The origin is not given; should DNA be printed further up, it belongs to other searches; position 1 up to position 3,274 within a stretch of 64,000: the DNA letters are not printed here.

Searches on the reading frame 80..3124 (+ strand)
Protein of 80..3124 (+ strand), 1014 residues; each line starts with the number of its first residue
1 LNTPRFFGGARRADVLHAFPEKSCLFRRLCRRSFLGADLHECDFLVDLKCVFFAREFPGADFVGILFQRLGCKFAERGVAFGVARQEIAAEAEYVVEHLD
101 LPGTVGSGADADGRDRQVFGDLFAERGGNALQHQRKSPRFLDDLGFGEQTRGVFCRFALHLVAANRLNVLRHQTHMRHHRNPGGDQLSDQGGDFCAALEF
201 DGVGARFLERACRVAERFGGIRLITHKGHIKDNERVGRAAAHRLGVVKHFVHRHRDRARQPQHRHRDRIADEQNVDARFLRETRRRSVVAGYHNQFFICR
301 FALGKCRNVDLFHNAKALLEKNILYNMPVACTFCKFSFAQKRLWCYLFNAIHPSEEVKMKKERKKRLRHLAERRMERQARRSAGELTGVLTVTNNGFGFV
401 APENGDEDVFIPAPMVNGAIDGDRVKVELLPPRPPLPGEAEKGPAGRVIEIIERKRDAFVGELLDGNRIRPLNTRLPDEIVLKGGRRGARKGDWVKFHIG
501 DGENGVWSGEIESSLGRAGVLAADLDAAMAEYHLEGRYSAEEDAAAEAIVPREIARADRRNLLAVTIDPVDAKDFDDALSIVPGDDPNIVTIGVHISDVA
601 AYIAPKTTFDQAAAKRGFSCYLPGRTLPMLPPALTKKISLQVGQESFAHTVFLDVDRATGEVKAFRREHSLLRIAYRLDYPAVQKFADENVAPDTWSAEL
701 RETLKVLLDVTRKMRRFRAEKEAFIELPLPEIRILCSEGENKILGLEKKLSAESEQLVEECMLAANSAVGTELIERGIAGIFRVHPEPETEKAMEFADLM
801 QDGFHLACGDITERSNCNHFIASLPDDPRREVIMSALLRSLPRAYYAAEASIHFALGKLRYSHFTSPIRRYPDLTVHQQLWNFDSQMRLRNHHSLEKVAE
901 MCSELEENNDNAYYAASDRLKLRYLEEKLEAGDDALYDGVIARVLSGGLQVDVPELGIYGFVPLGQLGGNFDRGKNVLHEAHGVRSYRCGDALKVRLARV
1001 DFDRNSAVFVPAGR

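Call 26: search_protein_families(library=pfam, proteins=[window:80-3124:+], max_evalue=0.001)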
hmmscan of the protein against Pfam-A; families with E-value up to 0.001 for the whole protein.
window:80-3124:+ (1014 aa): 5 families
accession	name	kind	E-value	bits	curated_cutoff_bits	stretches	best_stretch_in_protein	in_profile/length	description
PF00773.25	RNB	-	2.1e-77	261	29.3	1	556-883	1-323/326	RNB domain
PF08206.17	OB_RNB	-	2.9e-13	49.7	24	1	388-429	1-42/58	Ribonuclease B OB domain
PF17876.7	CSD2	-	4.7e-11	43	26.2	2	470-538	3-73/74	Cold shock domain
PF22707.2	S1CSD-TOTE-2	-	1.2e-05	25.7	27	1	386-427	3-40/60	S1/CSD-like domain 2 of the TOTE conflict systems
PF00575.29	S1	-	0.00012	22.8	22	1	934-1008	5-70/74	S1 RNA binding domain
